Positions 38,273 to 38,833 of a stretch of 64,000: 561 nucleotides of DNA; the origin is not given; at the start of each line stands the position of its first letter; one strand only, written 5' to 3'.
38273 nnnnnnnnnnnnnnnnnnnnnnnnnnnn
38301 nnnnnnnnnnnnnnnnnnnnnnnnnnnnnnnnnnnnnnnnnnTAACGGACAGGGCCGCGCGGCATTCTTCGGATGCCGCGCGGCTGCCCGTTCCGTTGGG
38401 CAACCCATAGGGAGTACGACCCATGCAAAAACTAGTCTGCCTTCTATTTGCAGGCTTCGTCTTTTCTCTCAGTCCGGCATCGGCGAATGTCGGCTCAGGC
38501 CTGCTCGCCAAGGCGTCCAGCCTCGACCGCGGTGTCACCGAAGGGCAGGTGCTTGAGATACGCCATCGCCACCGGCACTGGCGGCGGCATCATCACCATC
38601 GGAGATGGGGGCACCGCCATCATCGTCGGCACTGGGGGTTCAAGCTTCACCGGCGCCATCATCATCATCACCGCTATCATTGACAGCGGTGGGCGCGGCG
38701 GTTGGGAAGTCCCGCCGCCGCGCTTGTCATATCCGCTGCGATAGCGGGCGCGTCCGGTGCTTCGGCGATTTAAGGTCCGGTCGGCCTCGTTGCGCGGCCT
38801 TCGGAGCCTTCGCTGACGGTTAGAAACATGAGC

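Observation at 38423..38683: Secreted peptide whose last 40 residues are almost only His, Arg and Trp; reading frame ambiguous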

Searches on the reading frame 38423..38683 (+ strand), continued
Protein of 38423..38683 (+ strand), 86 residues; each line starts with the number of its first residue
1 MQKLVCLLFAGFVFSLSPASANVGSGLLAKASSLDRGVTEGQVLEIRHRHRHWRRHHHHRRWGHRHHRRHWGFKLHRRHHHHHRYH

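Call 48: list_cluster_members(proteins=[window:38423-38680:+, L015:6336-6590:+, L015:6001-6258:+, L015:5655-5957:+, L015:6666-6983:+, L015:5000-5443:+, window:38085-38342:+])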
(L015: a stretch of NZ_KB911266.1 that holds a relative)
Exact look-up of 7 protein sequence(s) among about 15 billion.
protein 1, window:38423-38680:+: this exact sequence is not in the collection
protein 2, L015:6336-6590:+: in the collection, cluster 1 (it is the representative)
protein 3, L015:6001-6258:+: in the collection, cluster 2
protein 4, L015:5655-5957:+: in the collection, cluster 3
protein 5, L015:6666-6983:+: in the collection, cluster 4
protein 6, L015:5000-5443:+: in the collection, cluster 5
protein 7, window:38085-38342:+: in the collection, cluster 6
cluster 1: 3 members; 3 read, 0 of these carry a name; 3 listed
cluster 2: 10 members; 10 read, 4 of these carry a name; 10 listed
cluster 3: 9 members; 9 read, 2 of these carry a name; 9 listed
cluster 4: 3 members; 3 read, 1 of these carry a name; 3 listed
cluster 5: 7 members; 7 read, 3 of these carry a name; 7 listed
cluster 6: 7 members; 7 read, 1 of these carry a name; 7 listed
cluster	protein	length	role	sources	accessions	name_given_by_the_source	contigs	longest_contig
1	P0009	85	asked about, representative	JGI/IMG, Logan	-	-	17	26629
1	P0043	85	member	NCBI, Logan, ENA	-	-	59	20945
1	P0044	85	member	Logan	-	-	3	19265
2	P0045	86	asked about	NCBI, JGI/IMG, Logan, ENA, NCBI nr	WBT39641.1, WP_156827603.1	hypothetical protein [Hyphomicrobium sp. DMF-1] | hypothetical protein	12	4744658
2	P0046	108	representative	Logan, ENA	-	-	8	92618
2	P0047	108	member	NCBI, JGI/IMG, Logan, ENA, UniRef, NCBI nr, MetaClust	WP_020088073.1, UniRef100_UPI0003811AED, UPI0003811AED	hypothetical protein [Hyphomicrobium zavarzinii] | hypothetical protein | hypothetical protein n=2 Tax=Hyphomicrobium TaxID=81 RepID=UPI0003811AED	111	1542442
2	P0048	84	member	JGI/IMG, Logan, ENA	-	hypothetical protein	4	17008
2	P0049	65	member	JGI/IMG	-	hypothetical protein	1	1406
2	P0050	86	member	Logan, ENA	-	-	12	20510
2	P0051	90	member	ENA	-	-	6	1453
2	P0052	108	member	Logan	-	-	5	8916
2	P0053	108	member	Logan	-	-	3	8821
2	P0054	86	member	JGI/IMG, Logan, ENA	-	-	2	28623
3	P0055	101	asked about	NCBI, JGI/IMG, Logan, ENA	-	hypothetical protein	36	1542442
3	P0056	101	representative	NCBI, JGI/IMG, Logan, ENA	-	-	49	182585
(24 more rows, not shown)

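Call 54: find_homologous_proteins(query=L005:10763-11191:+, max_evalue=0.001)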
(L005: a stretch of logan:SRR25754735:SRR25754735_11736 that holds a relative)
Query L005:10763-11191:+ (143 aa): 22 proteins with E <= 0.001 among 130 candidates.
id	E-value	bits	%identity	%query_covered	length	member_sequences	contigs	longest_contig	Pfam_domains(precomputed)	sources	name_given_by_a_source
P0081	1.5e-84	299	98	100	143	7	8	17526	-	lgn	-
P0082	6.6e-46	174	59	100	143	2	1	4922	-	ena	-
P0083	5.3e-39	151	57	100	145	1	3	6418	-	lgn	-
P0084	5.9e-39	151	56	100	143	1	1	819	-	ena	-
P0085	3.7e-37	145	53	100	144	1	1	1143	-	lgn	-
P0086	8.4e-37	144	60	91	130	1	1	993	-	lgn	-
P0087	1.5e-36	143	52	100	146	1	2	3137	-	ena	-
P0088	1.7e-36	143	52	100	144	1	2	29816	-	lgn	-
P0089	1.1e-35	140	54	100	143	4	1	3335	-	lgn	-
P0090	2.7e-35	139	53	100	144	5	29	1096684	-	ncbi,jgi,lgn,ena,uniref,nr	ncbi:MAG: hypothetical protein K2Y42_10170 [Hyphomicrobium sp.]|jgi:hypothetical protein|uniref:hypo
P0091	3.8e-35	139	53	100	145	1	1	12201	-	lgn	-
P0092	7.1e-34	135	52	100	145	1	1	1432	-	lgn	-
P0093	2.2e-33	133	51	100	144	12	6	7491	-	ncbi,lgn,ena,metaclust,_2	metaclust:\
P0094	2.4e-33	133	53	92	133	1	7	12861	-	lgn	-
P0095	9.9e-32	128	50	95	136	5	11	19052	-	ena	-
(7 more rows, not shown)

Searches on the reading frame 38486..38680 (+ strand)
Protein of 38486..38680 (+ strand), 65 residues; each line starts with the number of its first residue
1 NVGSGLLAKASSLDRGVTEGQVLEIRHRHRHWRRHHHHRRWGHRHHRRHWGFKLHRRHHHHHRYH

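Call 66: search_solved_structures(query=window:38486-38680:+, max_evalue=10)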
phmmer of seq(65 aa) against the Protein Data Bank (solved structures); distinct sequences matched with E-value up to 10: 0.
